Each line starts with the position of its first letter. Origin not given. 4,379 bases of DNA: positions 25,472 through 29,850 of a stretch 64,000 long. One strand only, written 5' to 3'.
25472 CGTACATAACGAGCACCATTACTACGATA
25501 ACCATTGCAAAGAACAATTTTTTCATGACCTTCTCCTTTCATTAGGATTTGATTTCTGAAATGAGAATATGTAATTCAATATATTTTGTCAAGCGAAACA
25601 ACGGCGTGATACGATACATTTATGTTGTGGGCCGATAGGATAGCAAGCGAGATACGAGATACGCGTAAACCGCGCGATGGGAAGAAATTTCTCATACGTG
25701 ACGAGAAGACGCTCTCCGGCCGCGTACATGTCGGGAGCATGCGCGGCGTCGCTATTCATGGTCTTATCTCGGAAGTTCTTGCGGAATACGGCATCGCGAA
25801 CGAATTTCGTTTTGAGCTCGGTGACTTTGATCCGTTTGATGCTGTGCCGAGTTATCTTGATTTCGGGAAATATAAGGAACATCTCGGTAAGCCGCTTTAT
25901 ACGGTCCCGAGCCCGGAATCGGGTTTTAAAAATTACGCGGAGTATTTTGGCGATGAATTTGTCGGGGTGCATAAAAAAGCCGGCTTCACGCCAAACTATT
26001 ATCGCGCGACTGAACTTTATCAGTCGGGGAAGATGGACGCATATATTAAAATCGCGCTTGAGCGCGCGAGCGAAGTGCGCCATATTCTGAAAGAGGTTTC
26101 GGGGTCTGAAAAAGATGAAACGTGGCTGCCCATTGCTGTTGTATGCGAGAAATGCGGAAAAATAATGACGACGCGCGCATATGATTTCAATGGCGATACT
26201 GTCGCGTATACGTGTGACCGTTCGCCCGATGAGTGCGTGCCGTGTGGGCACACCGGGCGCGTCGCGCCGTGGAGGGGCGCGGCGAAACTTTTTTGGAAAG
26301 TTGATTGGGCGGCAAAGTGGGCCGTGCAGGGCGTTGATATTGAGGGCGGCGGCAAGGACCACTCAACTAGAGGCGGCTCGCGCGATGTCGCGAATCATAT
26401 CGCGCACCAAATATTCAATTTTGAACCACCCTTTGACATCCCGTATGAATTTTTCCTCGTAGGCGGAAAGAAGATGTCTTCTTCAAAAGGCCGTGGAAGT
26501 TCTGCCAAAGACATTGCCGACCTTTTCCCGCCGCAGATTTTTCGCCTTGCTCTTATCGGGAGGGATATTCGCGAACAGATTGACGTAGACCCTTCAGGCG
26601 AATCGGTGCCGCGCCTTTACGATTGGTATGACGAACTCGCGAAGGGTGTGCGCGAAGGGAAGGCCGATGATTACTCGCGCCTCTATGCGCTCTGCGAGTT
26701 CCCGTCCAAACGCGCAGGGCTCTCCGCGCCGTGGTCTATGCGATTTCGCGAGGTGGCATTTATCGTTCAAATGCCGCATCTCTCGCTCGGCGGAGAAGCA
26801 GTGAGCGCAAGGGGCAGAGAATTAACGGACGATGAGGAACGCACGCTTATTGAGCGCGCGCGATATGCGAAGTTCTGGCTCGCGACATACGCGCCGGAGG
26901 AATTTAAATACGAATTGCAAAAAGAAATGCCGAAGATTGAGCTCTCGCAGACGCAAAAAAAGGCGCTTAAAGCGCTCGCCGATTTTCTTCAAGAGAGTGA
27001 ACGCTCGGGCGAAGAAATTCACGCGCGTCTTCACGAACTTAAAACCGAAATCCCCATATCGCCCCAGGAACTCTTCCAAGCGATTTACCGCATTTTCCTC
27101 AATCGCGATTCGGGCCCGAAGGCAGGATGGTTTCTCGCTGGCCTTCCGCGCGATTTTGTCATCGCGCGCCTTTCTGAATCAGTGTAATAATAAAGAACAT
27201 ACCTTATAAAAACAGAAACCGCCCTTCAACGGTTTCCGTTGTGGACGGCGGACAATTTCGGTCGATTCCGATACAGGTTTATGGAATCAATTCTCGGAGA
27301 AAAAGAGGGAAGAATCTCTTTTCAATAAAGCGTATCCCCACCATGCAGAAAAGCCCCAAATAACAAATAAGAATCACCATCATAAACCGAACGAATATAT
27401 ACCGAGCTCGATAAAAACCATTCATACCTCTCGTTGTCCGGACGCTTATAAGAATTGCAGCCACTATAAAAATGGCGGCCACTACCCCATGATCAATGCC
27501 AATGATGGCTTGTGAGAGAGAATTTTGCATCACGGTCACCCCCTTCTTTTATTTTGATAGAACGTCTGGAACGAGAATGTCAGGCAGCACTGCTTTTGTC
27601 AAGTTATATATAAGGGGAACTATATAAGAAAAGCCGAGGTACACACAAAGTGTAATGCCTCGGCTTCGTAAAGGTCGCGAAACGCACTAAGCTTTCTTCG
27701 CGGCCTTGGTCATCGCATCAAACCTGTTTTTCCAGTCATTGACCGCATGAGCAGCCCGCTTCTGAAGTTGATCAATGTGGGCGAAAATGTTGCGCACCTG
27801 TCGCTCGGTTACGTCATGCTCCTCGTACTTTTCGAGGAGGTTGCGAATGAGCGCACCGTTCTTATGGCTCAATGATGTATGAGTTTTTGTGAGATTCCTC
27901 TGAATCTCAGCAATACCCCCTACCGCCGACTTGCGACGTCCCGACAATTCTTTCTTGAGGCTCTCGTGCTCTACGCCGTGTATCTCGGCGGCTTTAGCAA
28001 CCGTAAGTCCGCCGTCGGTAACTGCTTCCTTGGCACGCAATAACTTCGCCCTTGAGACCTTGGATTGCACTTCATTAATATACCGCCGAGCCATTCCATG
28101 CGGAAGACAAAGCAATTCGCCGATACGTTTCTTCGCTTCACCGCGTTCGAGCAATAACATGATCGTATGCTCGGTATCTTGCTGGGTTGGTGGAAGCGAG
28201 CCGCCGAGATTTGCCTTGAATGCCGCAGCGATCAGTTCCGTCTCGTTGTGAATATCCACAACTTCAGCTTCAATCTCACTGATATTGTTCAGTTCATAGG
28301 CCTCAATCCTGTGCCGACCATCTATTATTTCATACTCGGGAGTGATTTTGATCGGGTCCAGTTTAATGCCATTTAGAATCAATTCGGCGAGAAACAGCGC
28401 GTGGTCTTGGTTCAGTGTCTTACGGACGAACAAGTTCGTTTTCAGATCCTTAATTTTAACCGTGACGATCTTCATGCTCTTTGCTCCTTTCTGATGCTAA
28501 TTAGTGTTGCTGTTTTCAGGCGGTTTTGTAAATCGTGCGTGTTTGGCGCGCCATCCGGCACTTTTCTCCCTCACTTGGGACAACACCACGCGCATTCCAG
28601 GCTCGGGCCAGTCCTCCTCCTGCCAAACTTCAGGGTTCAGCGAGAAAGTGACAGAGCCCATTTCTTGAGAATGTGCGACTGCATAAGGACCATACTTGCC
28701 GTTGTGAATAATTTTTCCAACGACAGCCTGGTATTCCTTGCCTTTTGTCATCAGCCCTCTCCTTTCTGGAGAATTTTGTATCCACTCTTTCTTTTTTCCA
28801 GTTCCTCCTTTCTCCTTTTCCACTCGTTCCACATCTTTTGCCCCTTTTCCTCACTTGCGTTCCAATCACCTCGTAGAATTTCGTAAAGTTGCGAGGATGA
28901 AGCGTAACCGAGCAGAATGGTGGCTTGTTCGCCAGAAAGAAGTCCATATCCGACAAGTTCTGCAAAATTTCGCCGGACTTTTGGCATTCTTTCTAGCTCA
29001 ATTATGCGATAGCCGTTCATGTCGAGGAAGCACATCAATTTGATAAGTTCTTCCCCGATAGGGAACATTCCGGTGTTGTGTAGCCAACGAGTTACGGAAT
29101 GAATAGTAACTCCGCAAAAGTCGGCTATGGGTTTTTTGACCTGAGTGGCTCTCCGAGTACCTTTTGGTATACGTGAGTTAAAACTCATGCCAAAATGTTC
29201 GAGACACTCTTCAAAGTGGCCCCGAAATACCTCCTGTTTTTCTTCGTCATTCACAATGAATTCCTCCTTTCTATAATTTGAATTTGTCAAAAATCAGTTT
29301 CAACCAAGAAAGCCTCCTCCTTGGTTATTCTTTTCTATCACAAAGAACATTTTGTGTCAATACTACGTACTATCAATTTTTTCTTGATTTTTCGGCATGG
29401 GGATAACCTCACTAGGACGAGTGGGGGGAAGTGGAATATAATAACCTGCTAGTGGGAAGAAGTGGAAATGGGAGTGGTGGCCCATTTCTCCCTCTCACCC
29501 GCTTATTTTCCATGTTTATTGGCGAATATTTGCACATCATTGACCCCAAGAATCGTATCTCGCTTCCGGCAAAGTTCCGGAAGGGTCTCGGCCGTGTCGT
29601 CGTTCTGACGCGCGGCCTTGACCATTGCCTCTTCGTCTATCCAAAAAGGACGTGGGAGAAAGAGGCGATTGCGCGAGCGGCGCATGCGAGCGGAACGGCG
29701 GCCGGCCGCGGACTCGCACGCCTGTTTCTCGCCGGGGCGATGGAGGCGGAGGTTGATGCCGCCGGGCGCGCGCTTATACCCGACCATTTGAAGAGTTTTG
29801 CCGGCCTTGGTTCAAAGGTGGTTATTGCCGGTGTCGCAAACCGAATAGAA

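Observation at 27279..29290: Four-gene minus-strand operon (HTH regulator, 84-aa protein, ParB-like nuclease-domain protein, small membrane protein) inserted between lysK and mraZ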

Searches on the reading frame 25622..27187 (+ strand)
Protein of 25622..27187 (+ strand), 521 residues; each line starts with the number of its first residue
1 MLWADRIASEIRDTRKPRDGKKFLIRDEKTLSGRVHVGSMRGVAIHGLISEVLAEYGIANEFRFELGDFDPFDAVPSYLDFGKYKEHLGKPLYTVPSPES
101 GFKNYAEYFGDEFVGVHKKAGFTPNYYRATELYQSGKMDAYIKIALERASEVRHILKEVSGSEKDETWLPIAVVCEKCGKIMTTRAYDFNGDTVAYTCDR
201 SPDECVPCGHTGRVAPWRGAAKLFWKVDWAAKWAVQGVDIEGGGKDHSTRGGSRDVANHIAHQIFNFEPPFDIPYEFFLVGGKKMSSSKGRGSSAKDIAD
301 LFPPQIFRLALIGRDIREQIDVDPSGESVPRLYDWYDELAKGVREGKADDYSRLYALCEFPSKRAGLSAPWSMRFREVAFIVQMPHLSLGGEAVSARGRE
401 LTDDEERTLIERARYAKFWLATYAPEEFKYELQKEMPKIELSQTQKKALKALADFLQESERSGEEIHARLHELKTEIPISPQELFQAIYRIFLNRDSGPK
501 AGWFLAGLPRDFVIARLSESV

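Call 47: find_related_loci(query=window:25622-27187:+, collection=metagenome_contigs, flank=8000)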
Query window:25622-27187:+ (521 aa) in metagenome_contigs; peptide patterns used: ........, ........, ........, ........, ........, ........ (x = any residue, [..] = any of these).
225 stretches matched a pattern; 94 encode a relative of the query (tblastn E <= 1e-3); the best 80 are kept; 79 distinct loci.
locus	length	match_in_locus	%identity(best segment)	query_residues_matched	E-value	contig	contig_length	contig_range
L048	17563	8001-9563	82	1-521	0e+0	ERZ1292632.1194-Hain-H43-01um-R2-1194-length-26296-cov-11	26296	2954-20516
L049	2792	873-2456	81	1-521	0e+0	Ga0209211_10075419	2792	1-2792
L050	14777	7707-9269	82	1-521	0e+0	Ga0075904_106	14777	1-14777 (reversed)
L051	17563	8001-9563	81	1-521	0e+0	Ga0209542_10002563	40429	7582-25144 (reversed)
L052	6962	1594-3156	83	1-521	0e+0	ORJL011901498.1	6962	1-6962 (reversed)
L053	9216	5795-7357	81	1-521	0e+0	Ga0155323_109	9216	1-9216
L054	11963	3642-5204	81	1-521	0e+0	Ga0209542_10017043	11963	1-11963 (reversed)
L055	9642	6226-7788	81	1-521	0e+0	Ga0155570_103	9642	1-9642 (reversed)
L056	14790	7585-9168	81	1-521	0e+0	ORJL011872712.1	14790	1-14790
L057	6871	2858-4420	81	1-521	0e+0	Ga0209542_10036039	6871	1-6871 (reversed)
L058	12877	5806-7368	81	1-521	0e+0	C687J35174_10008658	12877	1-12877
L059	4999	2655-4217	80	1-521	0e+0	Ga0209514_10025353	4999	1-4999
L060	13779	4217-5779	80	1-521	0e+0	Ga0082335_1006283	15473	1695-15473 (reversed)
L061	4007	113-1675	80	1-521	0e+0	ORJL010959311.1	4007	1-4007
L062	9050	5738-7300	80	1-521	0e+0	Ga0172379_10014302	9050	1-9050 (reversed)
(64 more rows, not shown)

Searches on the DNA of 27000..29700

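Call 99: search_rna_families(source=window, start=27000, end=29700, threshold=evalue, max_evalue=1)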
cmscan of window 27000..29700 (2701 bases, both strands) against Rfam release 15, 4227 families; matches with E-value up to 1: 0.
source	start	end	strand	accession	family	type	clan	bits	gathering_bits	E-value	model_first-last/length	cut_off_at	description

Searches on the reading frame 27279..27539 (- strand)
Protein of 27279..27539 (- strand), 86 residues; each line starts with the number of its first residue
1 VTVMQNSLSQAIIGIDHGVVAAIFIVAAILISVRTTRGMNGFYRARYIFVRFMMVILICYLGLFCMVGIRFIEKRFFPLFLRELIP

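Call 4: search_protein_families(library=pfam, proteins=[window:27279-27539:-], max_evalue=1)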
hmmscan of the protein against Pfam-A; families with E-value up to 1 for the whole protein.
window:27279-27539:- (86 aa): 0 families

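Call 5: search_protein_families(library=phrogs, proteins=[window:27279-27539:-], max_evalue=0.1)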
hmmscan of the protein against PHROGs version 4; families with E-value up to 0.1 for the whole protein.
window:27279-27539:- (86 aa): 0 families

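Call 6: search_protein_families(library=padloc, proteins=[window:27279-27539:-], max_evalue=0.1)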
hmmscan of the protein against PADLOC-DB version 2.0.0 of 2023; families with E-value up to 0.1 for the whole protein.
window:27279-27539:- (86 aa): 0 families

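Call 7: search_protein_families(library=ncbifam, proteins=[window:27279-27539:-], max_evalue=0.1)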
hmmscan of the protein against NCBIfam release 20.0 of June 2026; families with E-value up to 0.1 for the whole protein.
window:27279-27539:- (86 aa): 0 families

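Call 44: list_cluster_members(proteins=[window:27279-27539:-, window:27279-27530:-, window:28497-28751:-, window:28751-29254:-])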
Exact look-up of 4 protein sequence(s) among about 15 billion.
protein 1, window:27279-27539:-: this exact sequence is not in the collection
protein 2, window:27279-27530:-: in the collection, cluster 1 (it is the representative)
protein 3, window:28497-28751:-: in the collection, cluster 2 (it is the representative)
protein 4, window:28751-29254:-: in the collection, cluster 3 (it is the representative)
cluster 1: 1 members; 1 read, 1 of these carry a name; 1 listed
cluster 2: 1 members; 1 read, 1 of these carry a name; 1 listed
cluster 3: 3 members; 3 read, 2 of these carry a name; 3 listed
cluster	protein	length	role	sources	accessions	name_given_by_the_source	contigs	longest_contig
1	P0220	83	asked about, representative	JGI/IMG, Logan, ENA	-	hypothetical protein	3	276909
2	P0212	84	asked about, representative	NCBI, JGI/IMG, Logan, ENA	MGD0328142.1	MAG: hypothetical protein ABSB00_00290 [Minisyncoccia bacterium] | hypothetical protein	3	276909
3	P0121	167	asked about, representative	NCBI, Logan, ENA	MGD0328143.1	MAG: hypothetical protein ABSB00_00295 [Minisyncoccia bacterium]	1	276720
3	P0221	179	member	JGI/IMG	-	hypothetical protein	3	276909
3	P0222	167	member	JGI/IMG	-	-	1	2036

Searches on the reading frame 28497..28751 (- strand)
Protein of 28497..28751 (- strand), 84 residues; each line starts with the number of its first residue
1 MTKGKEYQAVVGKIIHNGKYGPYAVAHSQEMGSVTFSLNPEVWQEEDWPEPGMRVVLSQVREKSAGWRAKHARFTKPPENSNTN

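Call 4: search_protein_families(library=pfam, proteins=[window:28497-28751:-], max_evalue=1)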
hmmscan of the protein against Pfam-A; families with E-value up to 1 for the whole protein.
window:28497-28751:- (84 aa): 0 families

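Call 5: search_protein_families(library=phrogs, proteins=[window:28497-28751:-], max_evalue=0.1)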
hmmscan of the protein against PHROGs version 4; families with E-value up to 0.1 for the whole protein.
window:28497-28751:- (84 aa): 0 families

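Call 6: search_protein_families(library=padloc, proteins=[window:28497-28751:-], max_evalue=0.1)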
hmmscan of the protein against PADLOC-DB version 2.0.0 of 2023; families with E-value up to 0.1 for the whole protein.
window:28497-28751:- (84 aa): 0 families

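Call 7: search_protein_families(library=ncbifam, proteins=[window:28497-28751:-], max_evalue=0.1)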
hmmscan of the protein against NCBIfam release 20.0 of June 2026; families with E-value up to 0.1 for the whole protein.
window:28497-28751:- (84 aa): 0 families

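Call 17: find_homologous_proteins(query=window:28497-28751:-)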
Query window:28497-28751:- (84 aa): 8 proteins with E <= 0.001 among 8 candidates.
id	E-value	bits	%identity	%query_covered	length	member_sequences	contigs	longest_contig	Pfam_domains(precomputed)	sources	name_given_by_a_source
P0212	2.7e-51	189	100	100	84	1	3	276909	-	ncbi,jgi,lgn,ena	ncbi:MAG: hypothetical protein ABSB00_00290 [Minisyncoccia bacterium]|jgi:hypothetical protein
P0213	1.3e-27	113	61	98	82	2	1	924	-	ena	-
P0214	1.1e-26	110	65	95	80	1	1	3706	-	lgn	-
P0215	3.9e-26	109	64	87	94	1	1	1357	-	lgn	-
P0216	4.2e-26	108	69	87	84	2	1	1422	-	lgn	-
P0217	9.8e-26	107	72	82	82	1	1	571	-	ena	-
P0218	3.4e-24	102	61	95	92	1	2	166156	-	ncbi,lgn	-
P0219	5.2e-21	92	61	88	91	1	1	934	-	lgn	-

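Call 26: search_solved_structures(query=A5, max_evalue=10, show_alignments=2)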
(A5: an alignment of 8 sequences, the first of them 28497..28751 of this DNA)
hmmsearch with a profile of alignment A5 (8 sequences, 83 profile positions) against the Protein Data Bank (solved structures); distinct sequences matched with E-value up to 10: 7.
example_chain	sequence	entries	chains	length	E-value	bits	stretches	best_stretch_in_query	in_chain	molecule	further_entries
8a9m_A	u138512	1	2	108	0.12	15.5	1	19-45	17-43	Agglutinin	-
3olq_A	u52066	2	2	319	0.34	14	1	4-63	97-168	Universal stress protein E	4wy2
8v4n_A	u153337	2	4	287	0.48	13.6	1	6-31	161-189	Type 1 encapsulin shell protein EncA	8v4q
4pt2_P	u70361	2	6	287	0.48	13.6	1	6-31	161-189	Encapsulin protein | Type 1 encapsulin shell protein EncA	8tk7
7s4q_A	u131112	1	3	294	0.5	13.5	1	6-31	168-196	EncA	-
9b9i_A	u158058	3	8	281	0.51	13.5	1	6-31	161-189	Type 1 encapsulin shell protein EncA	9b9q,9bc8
7s20_A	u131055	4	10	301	0.52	13.5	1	6-31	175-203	EncA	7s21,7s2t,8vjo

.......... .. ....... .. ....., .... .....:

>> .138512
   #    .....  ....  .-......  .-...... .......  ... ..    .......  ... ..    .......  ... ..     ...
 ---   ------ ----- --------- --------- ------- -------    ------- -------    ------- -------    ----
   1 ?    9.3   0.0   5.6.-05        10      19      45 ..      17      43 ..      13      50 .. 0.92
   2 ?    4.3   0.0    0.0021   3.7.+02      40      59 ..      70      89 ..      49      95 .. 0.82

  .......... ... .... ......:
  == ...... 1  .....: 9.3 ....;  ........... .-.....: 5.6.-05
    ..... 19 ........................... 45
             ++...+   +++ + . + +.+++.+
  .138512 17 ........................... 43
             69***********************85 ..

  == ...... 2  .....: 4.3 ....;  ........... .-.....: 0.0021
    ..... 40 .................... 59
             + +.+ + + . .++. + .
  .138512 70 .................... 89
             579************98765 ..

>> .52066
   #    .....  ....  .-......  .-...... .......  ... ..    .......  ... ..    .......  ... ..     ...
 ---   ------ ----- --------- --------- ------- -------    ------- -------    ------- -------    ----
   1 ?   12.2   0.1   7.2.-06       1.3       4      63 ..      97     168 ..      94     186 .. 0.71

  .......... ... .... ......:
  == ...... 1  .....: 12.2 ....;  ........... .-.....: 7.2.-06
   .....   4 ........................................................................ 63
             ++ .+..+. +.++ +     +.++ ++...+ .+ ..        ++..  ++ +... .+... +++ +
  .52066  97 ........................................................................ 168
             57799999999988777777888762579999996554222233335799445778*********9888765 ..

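Call 36: predict_structure(alignment_id=A5)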
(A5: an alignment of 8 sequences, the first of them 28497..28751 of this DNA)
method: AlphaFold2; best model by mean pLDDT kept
length: 84 residues; sequences in the alignment: 8
mean_pLDDT: 82.1   pTM: 0.66
mean pLDDT of the five models: 82.1, 77.6, 75.1, 74.3, 51.6
residues with pLDDT >= 90: 30; 70-90: 41; 50-70: 4; < 50: 9
segments of 3 or more residues with pLDDT < 50: 1-3, 79-84
pLDDT, mean of each block of 10 residues (from residue 1): 71 89 91 90 86 90 86 70 43
secondary structure, 60 per line:
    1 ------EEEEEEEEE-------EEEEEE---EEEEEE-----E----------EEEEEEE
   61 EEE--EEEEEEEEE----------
elements in order: E7-15 E23-28 E32-37 E54-63 E66-74

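Call 42: fold_search(model_id=the predicted structure, library=pdb)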
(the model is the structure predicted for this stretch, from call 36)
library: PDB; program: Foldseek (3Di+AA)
matches with E <= 10: 1119; with E <= 0.001: 0
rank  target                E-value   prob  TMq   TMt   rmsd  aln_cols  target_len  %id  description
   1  8ez6_A                6.2e-03  1.00  0.53  0.66   3.3        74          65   16  The DBC1/SIRT1 Interaction is Choreographed by Post-translational Modification (released 2024-03-27)
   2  1hzb_A                8.2e-03  1.00  0.57  0.70   3.3        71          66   17  BACILLUS CALDOLYTICUS COLD-SHOCK PROTEIN MUTANTS TO STUDY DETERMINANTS OF PROTEIN STABILITY (released 2001-11-07)
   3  2l15_MODEL_1_A        9.8e-03  1.00  0.60  0.70   3.1        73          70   12  Solution Structure of Cold Shock Protein CspA Using Combined NMR and CS-Rosetta method (released 2010-09-15)
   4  5l4g_H                1.1e-02  1.00  0.51  0.14   4.5        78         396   14  The human 26S proteasome at 3.9 A (released 2016-09-07)
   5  3aqq_A                1.2e-02  1.00  0.65  0.56   3.2        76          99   13  Crystal structure of human CRHSP-24 (released 2010-12-22)
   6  6y6e                  1.4e-02  1.00  0.68  0.26   3.0        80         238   12  drosophila Unr CSD456 (released 2020-07-29)
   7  2i46_B                1.5e-02  1.00  0.53  0.37   4.8        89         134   12  Crystal structure of human TPP1 (released 2006-11-28)
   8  8ez6_B                1.6e-02  1.00  0.53  0.65   3.2        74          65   15  The DBC1/SIRT1 Interaction is Choreographed by Post-translational Modification (released 2024-03-27)
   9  5i2y_B                1.7e-02  1.00  0.52  0.36   5.7        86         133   15  Crystal Structure of TPP1 K170A (released 2016-11-09)
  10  3aqq_B                2.2e-02  1.00  0.63  0.55   3.4        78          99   13  Crystal structure of human CRHSP-24 (released 2010-12-22)
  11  1hza_A                2.2e-02  1.00  0.55  0.66   3.6        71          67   17  BACILLUS CALDOLYTICUS COLD-SHOCK PROTEIN MUTANTS TO STUDY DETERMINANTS OF PROTEIN STABILITY (released 2001-11-07)
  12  4ql5_B                2.4e-02  1.00  0.49  0.60   4.7        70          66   13  Crystal structure of translation initiation factor IF-1 from Streptococcus pneumoniae TIGR4 (released 2014-07-02)
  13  3i4o_A                2.4e-02  1.00  0.45  0.54   4.8        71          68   17  Crystal Structure of Translation Initiation Factor 1 from Mycobacterium tuberculosis (released 2010-02-23)
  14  7qxa_O                2.6e-02  0.99  0.53  0.40   4.2        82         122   13  Cryo-EM map of human telomerase-DNA-TPP1 complex (sharpened) (released 2022-03-02)
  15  9a74_B                2.6e-02  0.98  0.43  0.13   4.9        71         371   10  Integrative model of YKUJ-NUSA by crosslinking MS and deep learning (released 2024-09-18)
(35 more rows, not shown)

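Call 71: find_related_loci(query=A5, collection=viral_contigs, flank=6000)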
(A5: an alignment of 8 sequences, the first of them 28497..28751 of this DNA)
Query A5 (84 aa) in viral_contigs; peptide patterns used: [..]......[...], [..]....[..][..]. (x = any residue, [..] = any of these).
26 stretches matched a pattern, but none encodes a relative of the query by tblastn (E <= 1e-3).
